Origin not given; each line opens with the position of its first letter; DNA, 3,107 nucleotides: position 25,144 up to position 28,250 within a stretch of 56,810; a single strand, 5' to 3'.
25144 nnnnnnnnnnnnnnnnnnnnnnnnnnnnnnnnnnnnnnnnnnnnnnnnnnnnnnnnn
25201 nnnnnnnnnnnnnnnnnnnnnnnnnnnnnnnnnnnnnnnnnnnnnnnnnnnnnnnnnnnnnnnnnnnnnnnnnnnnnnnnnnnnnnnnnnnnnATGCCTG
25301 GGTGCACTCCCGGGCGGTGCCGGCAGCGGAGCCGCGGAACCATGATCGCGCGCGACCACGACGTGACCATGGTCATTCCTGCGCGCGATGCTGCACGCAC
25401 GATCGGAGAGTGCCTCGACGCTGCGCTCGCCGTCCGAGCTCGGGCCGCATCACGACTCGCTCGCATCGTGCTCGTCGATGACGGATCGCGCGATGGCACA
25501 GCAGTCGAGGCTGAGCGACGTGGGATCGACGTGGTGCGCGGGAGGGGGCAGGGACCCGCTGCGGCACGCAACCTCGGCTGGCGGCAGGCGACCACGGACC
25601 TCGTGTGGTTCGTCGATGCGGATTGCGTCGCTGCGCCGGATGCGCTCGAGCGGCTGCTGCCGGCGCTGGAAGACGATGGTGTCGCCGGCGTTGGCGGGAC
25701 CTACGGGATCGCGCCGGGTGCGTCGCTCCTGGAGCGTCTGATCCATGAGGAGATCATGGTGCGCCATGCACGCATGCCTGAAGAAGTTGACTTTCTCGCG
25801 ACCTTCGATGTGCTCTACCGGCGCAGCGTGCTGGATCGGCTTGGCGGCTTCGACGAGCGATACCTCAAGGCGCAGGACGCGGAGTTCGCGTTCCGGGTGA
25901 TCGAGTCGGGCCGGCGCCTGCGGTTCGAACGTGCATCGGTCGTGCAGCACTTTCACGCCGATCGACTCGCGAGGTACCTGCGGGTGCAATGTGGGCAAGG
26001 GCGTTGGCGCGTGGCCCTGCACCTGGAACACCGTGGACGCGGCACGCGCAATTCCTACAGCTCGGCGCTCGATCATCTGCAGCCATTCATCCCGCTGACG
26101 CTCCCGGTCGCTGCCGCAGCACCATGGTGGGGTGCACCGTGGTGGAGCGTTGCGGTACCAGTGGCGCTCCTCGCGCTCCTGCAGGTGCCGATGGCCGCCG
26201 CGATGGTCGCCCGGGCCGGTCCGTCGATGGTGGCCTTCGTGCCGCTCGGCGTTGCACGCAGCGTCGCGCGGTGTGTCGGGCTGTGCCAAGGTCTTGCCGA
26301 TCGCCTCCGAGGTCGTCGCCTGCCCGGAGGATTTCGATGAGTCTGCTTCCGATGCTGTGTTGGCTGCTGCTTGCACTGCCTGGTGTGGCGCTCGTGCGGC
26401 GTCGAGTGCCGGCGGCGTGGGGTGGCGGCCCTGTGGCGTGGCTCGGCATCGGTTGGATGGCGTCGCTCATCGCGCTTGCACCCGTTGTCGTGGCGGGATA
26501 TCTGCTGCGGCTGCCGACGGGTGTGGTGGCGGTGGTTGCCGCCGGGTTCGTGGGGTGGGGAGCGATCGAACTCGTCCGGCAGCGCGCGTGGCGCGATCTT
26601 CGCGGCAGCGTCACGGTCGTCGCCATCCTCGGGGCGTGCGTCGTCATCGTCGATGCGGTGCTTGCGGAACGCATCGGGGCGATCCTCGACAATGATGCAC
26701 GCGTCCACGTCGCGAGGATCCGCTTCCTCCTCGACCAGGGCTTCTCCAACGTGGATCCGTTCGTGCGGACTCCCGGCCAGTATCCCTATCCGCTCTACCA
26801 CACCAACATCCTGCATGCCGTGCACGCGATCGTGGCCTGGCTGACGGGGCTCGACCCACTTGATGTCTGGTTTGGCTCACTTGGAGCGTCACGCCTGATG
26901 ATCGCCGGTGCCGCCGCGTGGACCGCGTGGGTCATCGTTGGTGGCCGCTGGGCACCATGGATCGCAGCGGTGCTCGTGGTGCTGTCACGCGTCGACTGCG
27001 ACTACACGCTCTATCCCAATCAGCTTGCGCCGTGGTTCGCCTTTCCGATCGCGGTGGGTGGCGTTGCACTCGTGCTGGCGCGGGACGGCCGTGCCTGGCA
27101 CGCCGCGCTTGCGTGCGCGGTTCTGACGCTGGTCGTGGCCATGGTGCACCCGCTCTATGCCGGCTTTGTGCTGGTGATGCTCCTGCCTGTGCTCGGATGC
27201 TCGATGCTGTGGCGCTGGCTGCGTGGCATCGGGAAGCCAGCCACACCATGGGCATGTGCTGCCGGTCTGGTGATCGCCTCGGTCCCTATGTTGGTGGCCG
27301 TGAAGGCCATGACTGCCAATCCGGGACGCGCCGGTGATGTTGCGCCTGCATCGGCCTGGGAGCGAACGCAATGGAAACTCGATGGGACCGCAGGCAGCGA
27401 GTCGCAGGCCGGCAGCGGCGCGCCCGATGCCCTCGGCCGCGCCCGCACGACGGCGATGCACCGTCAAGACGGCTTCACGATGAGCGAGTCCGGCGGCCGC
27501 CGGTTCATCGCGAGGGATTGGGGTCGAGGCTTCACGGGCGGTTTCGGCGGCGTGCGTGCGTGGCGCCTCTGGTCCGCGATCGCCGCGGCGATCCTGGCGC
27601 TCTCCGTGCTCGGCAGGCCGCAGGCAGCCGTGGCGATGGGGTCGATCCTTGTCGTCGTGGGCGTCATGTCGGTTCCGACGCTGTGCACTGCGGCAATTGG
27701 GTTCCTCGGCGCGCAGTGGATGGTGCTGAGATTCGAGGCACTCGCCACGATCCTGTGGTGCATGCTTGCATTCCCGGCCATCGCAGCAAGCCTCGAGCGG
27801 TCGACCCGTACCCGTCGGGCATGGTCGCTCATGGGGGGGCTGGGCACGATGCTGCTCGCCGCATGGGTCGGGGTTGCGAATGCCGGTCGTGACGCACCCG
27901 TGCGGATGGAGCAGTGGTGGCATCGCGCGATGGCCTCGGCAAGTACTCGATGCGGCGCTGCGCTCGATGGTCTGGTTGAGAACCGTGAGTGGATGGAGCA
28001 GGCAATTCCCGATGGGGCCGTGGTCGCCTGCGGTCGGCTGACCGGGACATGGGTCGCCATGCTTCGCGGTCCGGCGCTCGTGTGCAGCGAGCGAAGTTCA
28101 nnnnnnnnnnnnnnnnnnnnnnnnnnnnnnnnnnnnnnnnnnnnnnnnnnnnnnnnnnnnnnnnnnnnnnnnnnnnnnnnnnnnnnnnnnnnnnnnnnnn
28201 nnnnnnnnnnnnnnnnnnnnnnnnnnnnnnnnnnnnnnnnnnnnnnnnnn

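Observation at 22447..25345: Gtr-like three-part glycosylation module: GT2 synthase + DUF2304-type membrane protein, divergent from a TMTC-like GT-C/TPR enzyme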

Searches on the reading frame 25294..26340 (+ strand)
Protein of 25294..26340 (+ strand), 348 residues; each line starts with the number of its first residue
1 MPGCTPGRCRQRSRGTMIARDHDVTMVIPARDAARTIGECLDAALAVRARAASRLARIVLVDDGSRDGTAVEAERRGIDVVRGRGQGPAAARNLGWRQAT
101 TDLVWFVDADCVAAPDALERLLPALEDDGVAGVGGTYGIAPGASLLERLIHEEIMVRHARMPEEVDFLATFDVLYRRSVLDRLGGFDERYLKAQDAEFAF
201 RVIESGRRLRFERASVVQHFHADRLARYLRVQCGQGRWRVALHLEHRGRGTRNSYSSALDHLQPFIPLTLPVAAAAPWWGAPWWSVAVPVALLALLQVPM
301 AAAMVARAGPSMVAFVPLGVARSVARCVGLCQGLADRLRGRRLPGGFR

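Call 3: search_protein_families(library=pfam, proteins=[window:25294-26340:+], max_evalue=0.01)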
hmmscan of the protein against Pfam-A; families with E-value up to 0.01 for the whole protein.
window:25294-26340:+ (348 aa): 5 families
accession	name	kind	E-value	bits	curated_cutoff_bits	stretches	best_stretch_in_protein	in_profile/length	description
PF00535.33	Glycos_transf_2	-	1.6e-25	90.4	23.3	1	26-181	2-165/168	Glycosyl transferase family 2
PF13641.12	Glyco_tranf_2_3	-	3.9e-21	76.6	27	1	22-230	1-222/230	Glycosyltransferase like family 2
PF10111.15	Glyco_tranf_2_2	-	7.6e-12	45.7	27.3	1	25-122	1-103/276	Glycosyltransferase like family 2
PF13506.12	Glyco_transf_21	-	2.8e-10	40.4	21.7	1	95-230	25-163/174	Glycosyl transferase family 21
PF13632.12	Glyco_trans_2_3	-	1.1e-09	38.8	27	1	104-306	2-186/198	Glycosyl transferase family group 2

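Call 4: search_protein_families(library=ncbifam, proteins=[window:25294-26340:+], max_evalue=0.01)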
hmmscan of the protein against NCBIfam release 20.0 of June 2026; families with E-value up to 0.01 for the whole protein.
window:25294-26340:+ (348 aa): 17 families
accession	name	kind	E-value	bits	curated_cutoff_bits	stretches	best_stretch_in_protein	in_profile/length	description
TIGR03965.1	mycofact_glyco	equivalog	1.3e-37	129.8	280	1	19-314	71-379/467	mycofactocin biosynthesis glycosyltransferase MftF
NF041875.1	EPS_EpsD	equivalog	2.5e-24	86.3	370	1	25-294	2-281/325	exopolysaccharide biosynthesis glycosyltransferase EpsD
NF010496.0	PRK13915.1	equivalog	1.5e-11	43.9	262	1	20-137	29-155/307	glucosyl-3-phosphoglycerate synthase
TIGR04283.1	glyco_like_mftF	equivalog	1.9e-11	44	182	1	25-211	2-177/221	TIGR04283 family arsenosugar biosynthesis glycosyltransferase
TIGR03469.1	HpnB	hypoth_equivalog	2.9e-10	39.7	379.25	1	22-129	44-164/386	hopene-associated glycosyltransferase HpnB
TIGR04182.1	glyco_TIGR04182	equivalog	5.9e-09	35.7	325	1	23-127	1-99/293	S-layer glycoprotein N-glycosyltransferase AglJ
TIGR03937.1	PgaC_IcaA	equivalog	6.4e-09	35.2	422.3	1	19-212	42-243/407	poly-beta-1,6-N-acetyl-D-glucosamine synthase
NF041394.1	GtaseAglG_Halo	equivalog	3.3e-08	33.2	440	1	83-219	65-215/304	glucosyl-dolichyl phosphate glucuronosyltransferase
NF007482.0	PRK10073.1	equivalog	6.1e-08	32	423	1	22-127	6-112/334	glycosyltransferase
TIGR04242.1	nodulat_NodC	equivalog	1.4e-06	27.6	550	1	23-233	49-278/395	chitooligosaccharide synthase NodC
TIGR01556.1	rhamnosyltran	subfamily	3.4e-06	26.4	200.55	1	55-227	21-208/281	rhamnosyltransferase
NF007986.1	PRK10714.1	equivalog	6.1e-06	25.5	529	1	22-133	6-122/316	undecaprenyl-phosphate 4-deoxy-4-formamido-L-arabinose transferase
NF058614.1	PPMAGASynPpgS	equivalog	8.2e-06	25.4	370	1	23-136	1-112/226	polyprenyl-phospho-N-acetylgalactosaminyl synthase PpgS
NF047683.1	TeichurnBiosyTuaG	equivalog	9.5e-06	25.4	400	1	17-132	1-118/252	teichuronic acid biosynthesis protein TuaG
TIGR03472.1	HpnI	equivalog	7.4e-05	21.7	310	1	97-318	123-337/373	bacteriohopanetetrol glucosamine biosynthesis glycosyltransferase HpnI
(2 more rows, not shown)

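Call 87: search_solved_structures(query=window:25342-26340:+, max_evalue=1)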
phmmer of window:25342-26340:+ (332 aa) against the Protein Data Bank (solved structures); distinct sequences matched with E-value up to 1: 17.
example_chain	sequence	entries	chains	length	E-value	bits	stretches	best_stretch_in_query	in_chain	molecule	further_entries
5hea_A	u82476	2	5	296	8.3e-07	31.3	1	8-113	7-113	Putative glycosyltransferase (GalT1)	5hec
9omm_A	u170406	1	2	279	9.5e-07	31.1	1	5-193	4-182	Glycosyltransferase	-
9omh_A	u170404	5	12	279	9.5e-07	31.1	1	5-193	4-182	Glycosyltransferase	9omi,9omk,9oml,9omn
9omj_A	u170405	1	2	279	1.8e-06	30.2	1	6-193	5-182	Glycosyltransferase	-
3f1y_A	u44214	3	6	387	2.7e-05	26.3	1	8-121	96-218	Mannosyl-3-phosphoglycerate synthase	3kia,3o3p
9bhc_C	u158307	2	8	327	0.0002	23.5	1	8-118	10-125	Undecaprenyl-phosphate 4-deoxy-4-formamido-L-arabinose transferase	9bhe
8vxh_A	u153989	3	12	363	0.00025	23.2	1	8-118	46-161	Undecaprenyl-phosphate 4-deoxy-4-formamido-L-arabinose transferase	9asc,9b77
9hwj_A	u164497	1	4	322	0.00038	22.6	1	8-118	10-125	Undecaprenyl-phosphate 4-deoxy-4-formamido-L-arabinose transferase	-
9jma_A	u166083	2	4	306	0.0016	20.5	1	11-111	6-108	GalNAc(5)-diNAcBac-PP-undecaprenol beta-1,3-glucosyltransferase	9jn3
6p61_A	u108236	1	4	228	0.0027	19.8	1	7-102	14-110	Glycosyltransferase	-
6h1j_A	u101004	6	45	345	0.0086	18.1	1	40-184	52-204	Probable ss-1,3-N-acetylglucosaminyltransferase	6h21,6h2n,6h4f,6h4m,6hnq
5mlz_A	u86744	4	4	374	0.011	17.7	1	40-121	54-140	Dolichol monophosphate mannose synthase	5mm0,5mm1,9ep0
3bcv_A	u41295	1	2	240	0.098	14.6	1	8-98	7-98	Putative glycosyltransferase protein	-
5tze_C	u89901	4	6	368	0.15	14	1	10-103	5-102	Glycosyl transferase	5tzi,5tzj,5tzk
9h6j_A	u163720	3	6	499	0.15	14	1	68-123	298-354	Beta-1,4 N-acetylgalactosaminyltransferase 1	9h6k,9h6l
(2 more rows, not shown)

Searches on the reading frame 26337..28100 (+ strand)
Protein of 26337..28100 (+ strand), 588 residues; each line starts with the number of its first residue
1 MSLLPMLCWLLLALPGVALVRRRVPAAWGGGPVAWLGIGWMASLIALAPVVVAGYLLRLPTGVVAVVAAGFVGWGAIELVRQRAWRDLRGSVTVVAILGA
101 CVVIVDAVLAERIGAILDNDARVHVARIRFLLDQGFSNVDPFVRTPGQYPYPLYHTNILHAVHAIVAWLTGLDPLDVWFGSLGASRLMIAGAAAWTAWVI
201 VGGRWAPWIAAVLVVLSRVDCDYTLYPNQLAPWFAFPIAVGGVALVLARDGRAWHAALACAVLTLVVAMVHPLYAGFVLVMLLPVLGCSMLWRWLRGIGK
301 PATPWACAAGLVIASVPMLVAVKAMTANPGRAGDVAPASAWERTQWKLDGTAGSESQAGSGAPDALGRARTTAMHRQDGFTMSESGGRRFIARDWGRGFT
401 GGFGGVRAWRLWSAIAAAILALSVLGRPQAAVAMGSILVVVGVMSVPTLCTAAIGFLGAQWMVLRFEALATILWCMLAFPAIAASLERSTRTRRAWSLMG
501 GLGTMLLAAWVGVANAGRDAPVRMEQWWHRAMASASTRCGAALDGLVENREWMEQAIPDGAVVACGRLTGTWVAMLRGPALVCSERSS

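Call 9: search_protein_families(library=pfam, proteins=[window:26340-28100:+], max_evalue=10)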
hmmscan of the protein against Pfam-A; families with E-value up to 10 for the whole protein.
window:26340-28100:+ (587 aa): 0 families

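Call 47: find_homologous_proteins(query=window:26337-28100:+, max_evalue=0.001)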
Query window:26337-28100:+ (588 aa): 53 proteins with E <= 0.001 among 8000 candidates.
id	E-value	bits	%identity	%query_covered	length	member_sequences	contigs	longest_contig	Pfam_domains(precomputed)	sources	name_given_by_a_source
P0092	0.0e+0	1277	99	100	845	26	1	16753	PF14559.13,PF00515.35,PF13424.13,PF13432.13,PF13428.13,PF13181.13,PF07719.24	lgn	-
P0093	1.1e-274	931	72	100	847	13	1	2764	PF00515.35,PF13432.13,PF13181.13,PF07719.24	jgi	jgi:hypothetical protein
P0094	2.5e-235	801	65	98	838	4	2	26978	PF20176.4,PF00515.35,PF13424.13,PF13432.13,PF13428.13,PF13181.13,PF07719.24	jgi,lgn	-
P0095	3.9e-234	797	64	100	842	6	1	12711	PF00515.35,PF13424.13,PF13176.13,PF13432.13,PF13428.13,PF13181.13,PF07719.24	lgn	-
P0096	5.0e-233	793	65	100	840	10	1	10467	PF14559.13,PF00515.35,PF13424.13,PF13432.13,PF13428.13,PF13181.13,PF07719.24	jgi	-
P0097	3.6e-158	546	49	100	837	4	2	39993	PF14559.13,PF23914.2,PF13414.13,PF00515.35,PF13424.13,PF13176.13,PF13432.13,PF13428.13,PF13181.13,PF07719.24,PF13174.13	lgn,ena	-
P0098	8.0e-158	545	49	100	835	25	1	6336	PF14559.13,PF13414.13,PF00515.35,PF13424.13,PF13432.13,PF13428.13,PF13181.13,PF07719.24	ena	-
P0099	1.8e-156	541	47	100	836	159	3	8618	PF00515.35,PF13424.13,PF13432.13,PF13428.13,PF13181.13,PF07719.24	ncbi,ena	-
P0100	2.8e-156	540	49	100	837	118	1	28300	PF14559.13,PF23914.2,PF13414.13,PF00515.35,PF13424.13,PF13432.13,PF13428.13,PF13181.13,PF07719.24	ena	-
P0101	1.0e-147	512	45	100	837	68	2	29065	PF00515.35,PF13424.13,PF13432.13,PF13428.13,PF13181.13,PF07719.24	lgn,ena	-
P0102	3.0e-134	467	44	100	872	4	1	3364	PF13431.13,PF23914.2,PF20176.4,PF13414.13,PF13428.13,PF14559.13,PF00515.35,PF13424.13,PF13432.13,PF13181.13,PF07719.24,PF13174.13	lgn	-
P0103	1.4e-132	462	43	100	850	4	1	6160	PF13431.13,PF20176.4,PF13414.13,PF13176.13,PF13428.13,PF14559.13,PF00515.35,PF13424.13,PF13432.13,PF13181.13,PF07719.24,PF13174.13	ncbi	ncbi:MAG: hypothetical protein RIT24_686 [Planctomycetota bacterium]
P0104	1.8e-131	458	43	98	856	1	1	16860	PF14559.13,PF13431.13,PF23914.2,PF13414.13,PF00515.35,PF13424.13,PF13432.13,PF13428.13,PF13181.13,PF07719.24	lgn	-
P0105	1.2e-128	449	43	98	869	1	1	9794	PF14559.13,PF23914.2,PF20176.4,PF13414.13,PF00515.35,PF13424.13,PF13432.13,PF13181.13,PF07719.24,PF13174.13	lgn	-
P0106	4.4e-124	434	44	98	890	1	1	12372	PF13431.13,PF23914.2,PF20176.4,PF13414.13,PF13176.13,PF13428.13,PF14559.13,PF00515.35,PF13424.13,PF13432.13,PF13181.13,PF07719.24,PF13174.13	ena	-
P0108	2.7e-120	421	43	100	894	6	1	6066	PF14559.13,PF23914.2,PF20176.4,PF13414.13,PF00515.35,PF13424.13,PF13432.13,PF13428.13,PF13181.13,PF07719.24,PF13174.13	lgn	-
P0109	2.6e-119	418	39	98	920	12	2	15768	PF13431.13,PF23914.2,PF20176.4,PF13414.13,PF13176.13,PF13428.13,PF14559.13,PF13371.13,PF00515.35,PF13424.13,PF13432.13,PF13181.13,PF07719.24,PF13174.13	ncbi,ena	-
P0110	1.7e-117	412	50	47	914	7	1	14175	PF13431.13,PF23914.2,PF20176.4,PF13414.13,PF13176.13,PF13374.13,PF14559.13,PF00515.35,PF13424.13,PF13432.13,PF13181.13,PF07719.24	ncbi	-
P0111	1.6e-115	405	42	98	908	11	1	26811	PF14559.13,PF13431.13,PF20176.4,PF13414.13,PF00515.35,PF13424.13,PF13432.13,PF13428.13,PF13181.13,PF07719.24,PF13174.13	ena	-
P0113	7.0e-111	390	40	60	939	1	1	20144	PF13431.13,PF20176.4,PF13414.13,PF00515.35,PF13424.13,PF13176.13,PF13432.13,PF13181.13,PF07719.24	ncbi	ncbi:MAG: hypothetical protein RI967_1896 [Planctomycetota bacterium]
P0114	8.1e-111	390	45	47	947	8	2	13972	PF13431.13,PF23914.2,PF20176.4,PF13414.13,PF13176.13,PF13428.13,PF14559.13,PF00515.35,PF13424.13,PF13432.13,PF13181.13,PF07719.24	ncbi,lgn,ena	-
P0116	5.4e-109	384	44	50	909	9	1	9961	PF14559.13,PF13431.13,PF23914.2,PF20176.4,PF13414.13,PF00515.35,PF13424.13,PF13432.13,PF13428.13,PF13181.13,PF07719.24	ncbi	-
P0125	2.0e-102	362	38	100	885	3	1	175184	PF23914.2,PF20176.4,PF13414.13,PF00515.35,PF13424.13,PF13432.13,PF13181.13,PF07719.24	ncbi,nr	ncbi:MAG: hypothetical protein CMJ34_07640 [Phycisphaerae bacterium]|nr:hypothetical protein [Phycis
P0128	1.8e-98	349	36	100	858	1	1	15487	PF14559.13,PF23914.2,PF20176.4,PF13414.13,PF00515.35,PF13424.13,PF13432.13,PF13428.13,PF13181.13,PF07719.24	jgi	jgi:tetratricopeptide (TPR) repeat protein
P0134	5.2e-82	295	50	54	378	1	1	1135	PF20176.4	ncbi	ncbi:MAG: DUF6541 family protein, partial [Phycisphaerales bacterium]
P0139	4.7e-58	215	32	99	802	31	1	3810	PF14559.13,PF20176.4,PF13414.13,PF00515.35,PF12895.14,PF13424.13,PF13432.13,PF13428.13,PF13181.13,PF07719.24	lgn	-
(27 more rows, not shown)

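Call 85: search_solved_structures(query=A7, max_evalue=10)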
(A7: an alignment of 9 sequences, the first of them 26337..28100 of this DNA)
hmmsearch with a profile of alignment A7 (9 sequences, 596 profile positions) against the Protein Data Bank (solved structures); distinct sequences matched with E-value up to 10: 2.
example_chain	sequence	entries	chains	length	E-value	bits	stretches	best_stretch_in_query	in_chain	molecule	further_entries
5egb_A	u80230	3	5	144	0.58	12.1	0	391-410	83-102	Histone-lysine N-methyltransferase PRDM9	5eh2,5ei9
5v3g_D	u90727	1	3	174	0.71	11.8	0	390-408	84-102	PR domain zinc finger protein 9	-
